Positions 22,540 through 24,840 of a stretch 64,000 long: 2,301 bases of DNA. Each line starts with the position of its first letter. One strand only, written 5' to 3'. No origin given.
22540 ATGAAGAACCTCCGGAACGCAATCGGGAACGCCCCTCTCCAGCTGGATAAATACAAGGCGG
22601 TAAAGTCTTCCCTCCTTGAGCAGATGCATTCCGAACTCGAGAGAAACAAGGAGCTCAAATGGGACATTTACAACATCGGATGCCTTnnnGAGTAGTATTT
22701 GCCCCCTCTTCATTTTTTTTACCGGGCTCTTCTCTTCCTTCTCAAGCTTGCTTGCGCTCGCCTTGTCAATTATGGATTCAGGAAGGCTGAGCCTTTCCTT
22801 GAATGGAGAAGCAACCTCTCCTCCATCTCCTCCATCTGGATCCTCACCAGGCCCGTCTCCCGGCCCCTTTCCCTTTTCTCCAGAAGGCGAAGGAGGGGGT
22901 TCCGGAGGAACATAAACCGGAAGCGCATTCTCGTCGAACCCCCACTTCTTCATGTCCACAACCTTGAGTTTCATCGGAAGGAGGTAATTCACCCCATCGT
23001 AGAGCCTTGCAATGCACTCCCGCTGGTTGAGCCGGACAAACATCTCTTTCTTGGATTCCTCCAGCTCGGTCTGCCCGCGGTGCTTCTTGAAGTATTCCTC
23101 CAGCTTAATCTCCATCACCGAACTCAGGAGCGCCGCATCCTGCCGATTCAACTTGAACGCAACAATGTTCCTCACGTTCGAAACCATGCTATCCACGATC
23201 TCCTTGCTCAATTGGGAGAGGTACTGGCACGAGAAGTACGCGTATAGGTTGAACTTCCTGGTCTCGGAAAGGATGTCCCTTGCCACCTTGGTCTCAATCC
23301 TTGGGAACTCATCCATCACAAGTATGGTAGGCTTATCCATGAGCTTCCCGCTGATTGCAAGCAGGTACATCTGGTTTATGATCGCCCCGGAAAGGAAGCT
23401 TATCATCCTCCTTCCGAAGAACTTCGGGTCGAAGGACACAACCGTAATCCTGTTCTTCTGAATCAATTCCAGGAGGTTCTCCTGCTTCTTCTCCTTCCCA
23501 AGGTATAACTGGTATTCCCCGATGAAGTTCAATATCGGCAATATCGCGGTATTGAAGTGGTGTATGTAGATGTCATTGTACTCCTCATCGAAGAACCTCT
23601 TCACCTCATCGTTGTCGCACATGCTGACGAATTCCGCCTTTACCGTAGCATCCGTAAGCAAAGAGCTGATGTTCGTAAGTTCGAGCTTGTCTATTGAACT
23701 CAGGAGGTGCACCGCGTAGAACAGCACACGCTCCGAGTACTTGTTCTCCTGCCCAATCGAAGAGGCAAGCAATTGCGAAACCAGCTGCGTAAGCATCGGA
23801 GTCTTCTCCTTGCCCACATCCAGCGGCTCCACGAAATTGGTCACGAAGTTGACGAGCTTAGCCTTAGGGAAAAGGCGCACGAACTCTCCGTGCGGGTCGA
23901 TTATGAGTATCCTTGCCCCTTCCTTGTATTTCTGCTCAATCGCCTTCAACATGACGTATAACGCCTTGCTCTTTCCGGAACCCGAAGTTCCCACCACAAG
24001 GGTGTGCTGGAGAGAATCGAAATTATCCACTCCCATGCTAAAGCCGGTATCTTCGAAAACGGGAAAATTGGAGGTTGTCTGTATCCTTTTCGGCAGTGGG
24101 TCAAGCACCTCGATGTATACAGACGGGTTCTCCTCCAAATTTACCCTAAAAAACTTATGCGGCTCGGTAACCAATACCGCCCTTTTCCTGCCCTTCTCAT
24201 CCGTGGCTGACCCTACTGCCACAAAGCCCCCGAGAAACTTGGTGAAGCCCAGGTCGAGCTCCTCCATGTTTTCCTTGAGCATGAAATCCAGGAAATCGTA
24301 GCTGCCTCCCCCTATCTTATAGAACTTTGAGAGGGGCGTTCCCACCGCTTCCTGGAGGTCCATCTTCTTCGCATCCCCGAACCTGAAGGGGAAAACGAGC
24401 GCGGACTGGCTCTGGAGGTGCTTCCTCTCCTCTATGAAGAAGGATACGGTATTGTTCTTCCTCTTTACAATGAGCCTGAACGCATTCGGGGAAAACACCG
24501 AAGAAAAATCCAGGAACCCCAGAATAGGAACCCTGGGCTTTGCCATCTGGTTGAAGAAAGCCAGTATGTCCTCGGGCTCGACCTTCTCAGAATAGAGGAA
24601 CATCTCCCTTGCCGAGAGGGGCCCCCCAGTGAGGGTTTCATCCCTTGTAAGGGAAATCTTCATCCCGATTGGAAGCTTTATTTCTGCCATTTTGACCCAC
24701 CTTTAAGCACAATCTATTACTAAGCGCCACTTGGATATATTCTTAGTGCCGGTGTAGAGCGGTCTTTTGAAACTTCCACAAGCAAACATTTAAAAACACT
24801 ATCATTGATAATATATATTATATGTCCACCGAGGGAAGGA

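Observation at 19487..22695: Tandem paralogous 530-aa Cys-rich proteins with an internally duplicated module, no family match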

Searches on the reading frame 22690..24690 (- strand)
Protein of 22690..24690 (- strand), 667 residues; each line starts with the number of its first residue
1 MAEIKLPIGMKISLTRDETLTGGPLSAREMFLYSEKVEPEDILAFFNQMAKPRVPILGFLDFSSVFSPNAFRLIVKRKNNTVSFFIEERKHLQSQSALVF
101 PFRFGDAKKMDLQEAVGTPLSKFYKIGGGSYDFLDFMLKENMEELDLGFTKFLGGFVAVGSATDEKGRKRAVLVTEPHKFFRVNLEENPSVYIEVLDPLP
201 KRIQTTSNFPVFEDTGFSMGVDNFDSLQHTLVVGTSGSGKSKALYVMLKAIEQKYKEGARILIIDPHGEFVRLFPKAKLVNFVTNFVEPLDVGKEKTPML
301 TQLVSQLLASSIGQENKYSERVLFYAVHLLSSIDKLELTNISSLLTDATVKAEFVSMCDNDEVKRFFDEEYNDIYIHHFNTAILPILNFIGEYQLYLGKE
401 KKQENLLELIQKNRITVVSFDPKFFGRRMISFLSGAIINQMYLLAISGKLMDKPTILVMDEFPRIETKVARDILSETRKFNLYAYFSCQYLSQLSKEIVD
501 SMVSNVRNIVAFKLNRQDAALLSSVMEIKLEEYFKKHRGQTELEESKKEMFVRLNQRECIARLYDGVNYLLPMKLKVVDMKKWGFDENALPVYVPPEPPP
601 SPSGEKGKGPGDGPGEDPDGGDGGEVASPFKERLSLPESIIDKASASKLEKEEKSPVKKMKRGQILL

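Call 4: search_protein_families(library=pfam, proteins=[window:22690-24690:-], max_evalue=1)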
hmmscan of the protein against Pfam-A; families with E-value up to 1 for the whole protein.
window:22690-24690:- (667 aa): 12 families
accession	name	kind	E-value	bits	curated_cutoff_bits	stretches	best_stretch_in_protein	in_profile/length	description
PF01935.23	DUF87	-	4.5e-12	47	23.2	1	228-325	24-79/220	Helicase HerA, central domain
PF10412.15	TrwB_AAD_bind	-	1.9e-09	37.4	20.5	1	228-278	16-63/387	Type IV secretion-system coupling protein DNA-binding domain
PF01580.24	FtsK_SpoIIIE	-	0.00014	21.8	24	1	226-280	38-94/221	FtsK/SpoIIIE family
PF12846.13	AAA_10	-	0.0059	16.1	27.5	1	228-288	22-79/362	AAA-like domain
PF00270.35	DEAD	-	0.007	16.6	26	1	228-269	15-56/167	DEAD/DEAH box helicase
PF13401.12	AAA_22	-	0.01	16.6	27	1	228-309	6-77/130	AAA domain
PF17029.10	DUF5100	-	0.031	14.6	27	1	354-396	58-100/125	Domain of unknown function (DUF5100)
PF00005.33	ABC_tran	-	0.093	13.8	25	0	228-253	12-37/137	ABC transporter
PF13555.12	AAA_29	-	0.11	12.7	27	1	227-242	22-37/61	P-loop containing region of AAA domain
PF00437.27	T2SSE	-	0.12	11.5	24.9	1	230-255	145-170/370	Type II/IV secretion system protein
PF00910.28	RNA_helicase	-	0.16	12.9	21.5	0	231-258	2-29/105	RNA helicase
PF25199.1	nSTAND_NTPase5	-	0.26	11.6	34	1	222-269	36-81/145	Novel STAND NTPase 5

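Call 5: search_protein_families(library=ncbifam, proteins=[window:22690-24690:-], max_evalue=1)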
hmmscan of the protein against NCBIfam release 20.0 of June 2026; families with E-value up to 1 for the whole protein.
window:22690-24690:- (667 aa): 20 families
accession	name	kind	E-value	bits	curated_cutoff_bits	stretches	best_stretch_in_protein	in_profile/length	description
NF053655.1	CedD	equivalog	1.3e-08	33.9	600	1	217-294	211-286/527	DNA-translocating ATPase CedD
NF045971.1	conju_CD1110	equivalog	4.1e-07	28.7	325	2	229-276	417-462/752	VirB4-like conjugal transfer ATPase, CD1110 family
TIGR02759.1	TraD_Ftype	equivalog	1.3e-06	27.5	521.35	1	227-274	176-220/566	type IV conjugative transfer system coupling protein TraD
TIGR03925.1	T7SS_EccC_b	equivalog_domain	9.1e-06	24.2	346.55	1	223-285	357-420/564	type VII secretion protein EccCb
NF042943.1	HerA_antiphage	equivalog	1.1e-05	24.2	800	1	218-280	148-207/566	anti-phage-associated helicase HerA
NF045973.1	conju_CD1115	equivalog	1.3e-05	24.3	250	1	225-273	22-66/442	VirD4-like conjugal transfer protein, CD1115 family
NF042944.1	HerA_antiphage_2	equivalog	2.5e-05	23.2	850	1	228-282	137-196/576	anti-phage-associated helicase HerA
NF040819.1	helicase_HerA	equivalog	7.6e-05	21.4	970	1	218-291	148-221/561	DNA double-strand break repair helicase HerA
TIGR00929.1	VirB4_CagE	subfamily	0.0005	18.4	643.1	1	226-265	436-473/792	VirB4 family type IV secretion/conjugal transfer ATPase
NF041326.1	Bacteroid_MobC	subfamily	0.00072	18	900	2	227-265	199-235/655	conjugal transfer protein MobC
NF010282.0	PRK13724.1-4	equivalog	0.0022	18.1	194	1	219-258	64-103/106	conjugal transfer protein TrbD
NF033849.1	ser_rich_anae_1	subfamily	0.0029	15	650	1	216-267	749-803/1163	serine-rich protein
NF010447.0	PRK13873.1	equivalog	0.0066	14.4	1020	1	225-266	439-478/815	conjugal transfer protein TrbE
NF010404.0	PRK13830.1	subfamily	0.015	13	810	1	217-265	447-492/818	conjugal transfer protein TrbE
TIGR03743.1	SXT_TraD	subfamily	0.052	12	366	1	228-268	176-213/636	conjugative transfer system coupling protein TraD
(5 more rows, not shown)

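Call 7: search_protein_families(library=padloc, proteins=[window:22690-24690:-], max_evalue=1)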
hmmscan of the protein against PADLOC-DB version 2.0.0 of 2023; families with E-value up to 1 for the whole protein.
window:22690-24690:- (667 aa): 15 families
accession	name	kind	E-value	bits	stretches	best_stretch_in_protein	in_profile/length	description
PDLC04140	mad8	-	1.1e-11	42.8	1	223-517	23-256/314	mads_8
PDLC04105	HerA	-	2.8e-09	34.1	1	228-276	167-213/576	-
PDLC04102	HerA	-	6.5e-07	26.1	1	211-279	160-231/654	-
PDLC04103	HerA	-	2.2e-06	24.3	1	228-276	173-218/579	-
PDLC02185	HerA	-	4.6e-06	23.6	1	228-281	165-214/585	-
PDLC01055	HerA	-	4.8e-06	23.7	1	228-276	158-205/532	Type III coevolved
PDLC04100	HerA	-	8e-05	19.5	1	228-278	164-212/580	-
PDLC02188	HerA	-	8.2e-05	19.6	1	228-282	145-204/578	-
PDLC02684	DndH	-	0.00015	17.4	1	228-497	1368-1644/1715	DndH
PDLC04106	HerA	-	0.0002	18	1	228-280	176-231/667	-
PDLC04107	HerA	-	0.0014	15.7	1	228-278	170-218/306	-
PDLC04101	HerA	-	0.0039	14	1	228-274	169-213/400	-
PDLC02335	AbiLi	-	0.0073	13.4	1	206-462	55-204/326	AbiLi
PDLC04098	HerA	-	0.0074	12.9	1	228-278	175-232/686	-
PDLC02806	SspH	-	0.014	10.8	1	229-266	1539-1577/1766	SspH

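Call 8: search_protein_families(library=phrogs, proteins=[window:22690-24690:-], max_evalue=1)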
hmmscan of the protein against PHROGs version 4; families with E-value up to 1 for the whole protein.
window:22690-24690:- (667 aa): 4 families
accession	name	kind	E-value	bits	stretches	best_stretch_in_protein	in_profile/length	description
phrog_7035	-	unknown function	4.5e-14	52.8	2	228-274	212-257/969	-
phrog_5156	-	unknown function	5.7e-13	48.8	1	217-525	400-733/824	-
phrog_2666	-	head and packaging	8.1e-06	25.8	1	224-273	318-364/555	terminase large subunit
phrog_1358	-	moron, auxiliary metabolic gene and host takeover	0.00014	20.5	1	219-269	595-646/1382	FtsK/SpoIIIE-like protein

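Call 40: find_homologous_proteins(query=window:22690-24690:-)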
Query window:22690-24690:- (667 aa): 199 proteins with E <= 0.001 among 8000 candidates; the best 120 are listed.
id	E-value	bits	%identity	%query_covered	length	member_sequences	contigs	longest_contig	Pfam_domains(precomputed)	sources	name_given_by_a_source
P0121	0.0e+0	1031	74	88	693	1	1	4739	PF10412.16,PF01935.24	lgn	-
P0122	0.0e+0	1030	69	100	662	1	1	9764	PF10412.16,PF01935.24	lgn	-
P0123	0.0e+0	1014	69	100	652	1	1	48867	PF10412.16,PF01935.24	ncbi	-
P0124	1.4e-298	1010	70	96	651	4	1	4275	PF10412.16,PF01935.24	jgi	-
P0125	4.4e-298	1008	70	96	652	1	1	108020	PF10412.16,PF01935.24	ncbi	ncbi:MAG: DUF87 domain-containing protein [Candidatus Micrarchaeota archaeon]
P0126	2.2e-297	1006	71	95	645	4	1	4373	PF10412.16,PF01935.24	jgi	jgi:hypothetical protein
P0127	1.1e-270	918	66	89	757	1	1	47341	PF10412.16,PF01935.24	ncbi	ncbi:MAG: DUF87 domain-containing protein [Candidatus Micrarchaeota archaeon]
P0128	6.9e-270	915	69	85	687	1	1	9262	PF10412.16,PF01935.24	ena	-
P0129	1.0e-266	905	67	87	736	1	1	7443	PF10412.16,PF01935.24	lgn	-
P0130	2.2e-266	903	67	89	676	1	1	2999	PF10412.16,PF01935.24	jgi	-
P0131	2.0e-265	900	67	87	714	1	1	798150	PF10412.16,PF01935.24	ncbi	ncbi:MAG: DUF87 domain-containing protein [Candidatus Micrarchaeota archaeon]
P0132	5.3e-265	899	66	93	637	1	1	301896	PF10412.16,PF01935.24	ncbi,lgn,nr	ncbi:DUF87 domain-containing protein [Candidatus Micrarchaeota archaeon]|nr:DUF87 domain-containing 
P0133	5.6e-265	899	61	93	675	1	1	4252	PF10412.16,PF01935.24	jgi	-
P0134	1.8e-264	897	62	94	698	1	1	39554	PF10412.16,PF01935.24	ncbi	-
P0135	3.8e-264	896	61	95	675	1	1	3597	PF10412.16,PF01935.24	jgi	-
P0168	2.5e-247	841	65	84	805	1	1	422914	PF10412.16,PF01935.24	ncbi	-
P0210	1.6e-228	778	58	88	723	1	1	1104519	PF10412.16,PF01935.24,PF01580.25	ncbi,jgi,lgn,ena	ncbi:MAG: type IV secretion system DNA-binding domain-containing protein [Candidatus Micrarchaeia ar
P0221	4.3e-220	751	57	90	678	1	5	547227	PF10412.16,PF01935.24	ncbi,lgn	ncbi:MAG: DUF87 domain-containing protein [Candidatus Anstonellales archaeon]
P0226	3.5e-205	701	54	84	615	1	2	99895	PF10412.16,PF01935.24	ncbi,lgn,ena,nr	ncbi:hypothetical protein AUJ17_01840 [Candidatus Micrarchaeota archaeon CG1_02_47_40]|nr:MAG: hypot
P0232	1.7e-200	686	53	86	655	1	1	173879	PF10412.16,PF01935.24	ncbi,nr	ncbi:Type IV secretion-system coupling protein DNA-binding domain protein [Candidatus Gugararchaeum 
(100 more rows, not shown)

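Call 41: find_encoding_contigs(protein=P0232, flank=10000, max_places=1)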
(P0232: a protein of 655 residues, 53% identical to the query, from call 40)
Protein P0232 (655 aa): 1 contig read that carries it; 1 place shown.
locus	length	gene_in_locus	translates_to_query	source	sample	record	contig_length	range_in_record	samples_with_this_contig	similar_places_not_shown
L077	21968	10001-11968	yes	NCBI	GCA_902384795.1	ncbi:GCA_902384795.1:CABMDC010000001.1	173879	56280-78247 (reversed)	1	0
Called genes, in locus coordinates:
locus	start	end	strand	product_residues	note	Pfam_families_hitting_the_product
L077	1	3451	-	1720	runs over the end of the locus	-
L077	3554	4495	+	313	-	PF13462:Thioredoxin_4, PF01323:DSBA (weak)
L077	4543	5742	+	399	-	PF00266:Aminotran_5, PF01053:Cys_Met_Meta_PP (faint), PF01212:Beta_elim_lyase (faint)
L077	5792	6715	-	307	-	PF01207:Dus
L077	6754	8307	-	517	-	PF01978:TrmB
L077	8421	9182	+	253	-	-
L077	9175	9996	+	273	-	-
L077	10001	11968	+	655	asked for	PF01935:DUF87, PF10412:TrwB_AAD_bind (faint)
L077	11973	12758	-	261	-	PF02673:BacA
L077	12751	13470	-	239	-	PF08713:DNA_alkylation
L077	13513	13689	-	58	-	-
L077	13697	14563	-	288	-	PF13740:ACT_6 (weak), PF00551:Formyl_trans_N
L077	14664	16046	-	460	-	PF00890:FAD_binding_2 (weak), PF01134:GIDA (weak), PF03486:HI0933_like (weak), PF07992:Pyr_redox_2, PF12831:FAD_oxidored, PF13450:NAD_binding_8 (weak), PF00070:Pyr_redox, PF02852:Pyr_redox_dim, +3 more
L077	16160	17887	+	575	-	-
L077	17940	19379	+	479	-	PF00206:Lyase_1, PF10415:FumaraseC_C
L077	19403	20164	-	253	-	PF01988:VIT1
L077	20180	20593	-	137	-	PF01592:NifU_N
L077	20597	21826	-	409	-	PF00266:Aminotran_5, PF00155:Aminotran_1_2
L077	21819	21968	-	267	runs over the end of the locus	PF01458:SUFBD_core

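Call 42: find_encoding_contigs(protein=P0221, flank=10000, max_places=1)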
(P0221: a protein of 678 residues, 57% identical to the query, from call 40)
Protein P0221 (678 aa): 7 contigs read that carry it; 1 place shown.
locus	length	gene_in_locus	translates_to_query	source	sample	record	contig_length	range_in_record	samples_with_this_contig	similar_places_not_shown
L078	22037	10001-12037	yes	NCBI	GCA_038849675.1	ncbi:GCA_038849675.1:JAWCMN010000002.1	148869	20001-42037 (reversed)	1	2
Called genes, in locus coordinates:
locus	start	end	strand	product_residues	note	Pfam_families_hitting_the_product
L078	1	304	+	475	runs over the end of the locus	PF01139:RtcB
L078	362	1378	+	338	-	-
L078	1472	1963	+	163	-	PF00827:Ribosomal_L15e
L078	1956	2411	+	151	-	PF01876:RNase_P_p30 (weak)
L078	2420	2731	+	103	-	PF01900:RNase_P_Rpp14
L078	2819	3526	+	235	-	PF10584:Proteasome_A_N, PF00227:Proteasome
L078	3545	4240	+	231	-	PF01172:SBDS_N, PF09377:SBDS_domain_II, PF20268:SBDS_C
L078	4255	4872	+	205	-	PF00013:KH_1 (weak), PF15985:KH_6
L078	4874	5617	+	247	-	PF01138:RNase_PH, PF03725:RNase_PH_C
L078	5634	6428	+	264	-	PF01138:RNase_PH, PF03725:RNase_PH_C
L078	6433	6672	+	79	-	PF01780:Ribosomal_L37ae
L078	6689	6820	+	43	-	PF03604:Zn_ribbon_RPAB4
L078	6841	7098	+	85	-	PF09341:Pcc1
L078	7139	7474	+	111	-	PF01920:Prefoldin_2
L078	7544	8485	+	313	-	PF01368:DHH, PF02272:DHHA1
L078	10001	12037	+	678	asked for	PF01935:DUF87, PF10412:TrwB_AAD_bind (weak)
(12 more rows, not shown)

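Call 43: find_encoding_contigs(protein=P0210, flank=10000, max_places=1)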
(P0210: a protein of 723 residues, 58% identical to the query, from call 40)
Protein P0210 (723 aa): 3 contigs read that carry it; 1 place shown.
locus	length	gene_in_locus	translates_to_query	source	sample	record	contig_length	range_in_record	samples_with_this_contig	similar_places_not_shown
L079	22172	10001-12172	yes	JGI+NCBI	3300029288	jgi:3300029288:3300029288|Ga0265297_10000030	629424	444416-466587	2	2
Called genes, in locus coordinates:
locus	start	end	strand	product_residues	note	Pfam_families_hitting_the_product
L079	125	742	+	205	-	PF03876:SHS2_Rpb7-N, PF00575:S1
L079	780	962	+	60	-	PF06093:Spt4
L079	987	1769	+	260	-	PF00149:Metallophos (weak), PF12850:Metallophos_2 (weak)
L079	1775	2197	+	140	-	PF01283:Ribosomal_S26e (faint)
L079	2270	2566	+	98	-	PF08827:DUF1805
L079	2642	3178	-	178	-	-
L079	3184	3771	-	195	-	PF12917:YfbR-like (weak), PF13023:HD_3, PF01966:HD (weak)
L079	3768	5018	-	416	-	PF01637:ATPase_2 (weak), PF13191:AAA_16, PF13401:AAA_22, PF22703:Cdc6_lid, PF09079:WHD_Cdc6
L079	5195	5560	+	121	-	PF04472:SepF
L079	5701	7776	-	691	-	-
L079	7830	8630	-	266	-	PF00588:SpoU_methylase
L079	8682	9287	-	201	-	PF01135:PCMT, PF02475:TRM5-TYW2_MTfase, PF05175:MTS, PF06325:PrmA, PF13847:Methyltransf_31, PF02390:Methyltransf_4, PF13649:Methyltransf_25, PF08242:Methyltransf_12, +4 more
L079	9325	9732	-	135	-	PF11969:DcpS_C, PF01230:HIT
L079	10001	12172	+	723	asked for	PF01580:FtsK_SpoIIIE (weak), PF01935:DUF87, PF10412:TrwB_AAD_bind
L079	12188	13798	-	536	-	-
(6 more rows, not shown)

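Call 44: find_encoding_contigs(protein=P0226, flank=10000, max_places=1)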
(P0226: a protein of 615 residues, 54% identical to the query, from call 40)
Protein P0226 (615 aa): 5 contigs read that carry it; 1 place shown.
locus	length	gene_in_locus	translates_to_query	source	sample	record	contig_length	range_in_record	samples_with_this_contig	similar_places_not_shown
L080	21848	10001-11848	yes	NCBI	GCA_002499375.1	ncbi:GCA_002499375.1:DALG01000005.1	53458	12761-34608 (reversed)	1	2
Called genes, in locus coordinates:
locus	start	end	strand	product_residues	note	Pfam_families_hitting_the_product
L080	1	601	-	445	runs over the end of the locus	PF18195:GatD_N, PF00710:Asparaginase, PF17763:Asparaginase_C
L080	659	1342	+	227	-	PF01168:Ala_racemase_N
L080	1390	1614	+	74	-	PF26688:RHH_12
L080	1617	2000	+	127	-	PF10130:PIN_2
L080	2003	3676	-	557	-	PF04055:Radical_SAM, PF16199:Radical_SAM_C, PF00583:Acetyltransf_1 (weak)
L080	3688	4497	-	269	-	PF15418:DUF4625 (faint)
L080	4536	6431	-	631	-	PF05693:Glycogen_syn, PF08323:Glyco_transf_5 (weak)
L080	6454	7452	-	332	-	-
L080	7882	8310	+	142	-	PF02675:AdoMet_dc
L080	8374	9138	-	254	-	-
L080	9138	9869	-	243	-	-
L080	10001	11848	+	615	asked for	PF01935:DUF87, PF10412:TrwB_AAD_bind (faint)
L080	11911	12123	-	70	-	-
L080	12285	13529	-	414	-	PF00764:Arginosuc_synth, PF20979:Arginosuc_syn_C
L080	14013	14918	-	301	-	PF08271:Zn_Ribbon_TF, PF00382:TFIIB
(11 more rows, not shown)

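Call 53: search_solved_structures(query=window:22690-24690:-, max_evalue=0.01)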
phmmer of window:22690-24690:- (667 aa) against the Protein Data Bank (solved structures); distinct sequences matched with E-value up to 0.01: 1.
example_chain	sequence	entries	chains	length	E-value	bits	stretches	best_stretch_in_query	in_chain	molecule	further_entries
8wiv_A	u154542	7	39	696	0.0026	19.5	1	223-280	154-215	Helicase HerA central domain-containing protein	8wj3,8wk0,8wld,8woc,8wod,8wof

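Call 68: predict_structure(alignment_id=A2)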
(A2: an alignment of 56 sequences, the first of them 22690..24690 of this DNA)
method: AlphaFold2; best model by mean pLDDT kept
length: 667 residues; sequences in the alignment: 56
mean_pLDDT: 81.3   pTM: 0.65
mean pLDDT of the five models: 81.3, 80.7, 80.0, 79.2, 76.1
residues with pLDDT >= 90: 366; 70-90: 144; 50-70: 69; < 50: 88
segments of 3 or more residues with pLDDT < 50: 1-3, 10-18, 197-203, 603-657, 659-667
pLDDT, mean of each block of 10 residues (from residue 1): 51 47 85 89 91 60 82 93 92 78 90 79 87 92 96 93 93 96 86 58 72 89 95 90 96 97 95 93 90 75 86 85 95 92 96 97 97 96 94 82 93 97 92 94 93 97 93 94 96 92 92 86 69 52 58 76 86 88 87 64 46 43 37 37 39 43 43
secondary structure, 60 per line:
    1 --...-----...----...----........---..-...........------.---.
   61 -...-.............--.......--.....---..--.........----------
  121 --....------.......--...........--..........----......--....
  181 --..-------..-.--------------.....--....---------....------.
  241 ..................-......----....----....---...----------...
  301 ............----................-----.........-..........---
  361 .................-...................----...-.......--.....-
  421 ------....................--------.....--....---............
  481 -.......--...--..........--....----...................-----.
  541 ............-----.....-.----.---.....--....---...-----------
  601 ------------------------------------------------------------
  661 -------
elements in order (helices of 4 or more, strands of 3 or more residues): E3-5 E11-13 E25-32 H39-49 E66-78 E81-87 H90-94 E102-110 E123-126 H133-139 E142-152 E155-164 E169-174 H177-180 E210-214 E217-220 E230-233 H240-258 E260-265 H270-273 E278-281 E285-287 H298-312 H317-332 H338-346 H348-357 H361-377 H379-397 E402-404 H406-412 E415-419 H427-446 E455-459 H462-465 H469-480 E482-488 H496-505 E508-511 H516-534 H540-552 E558-562 E573-577 H580-583
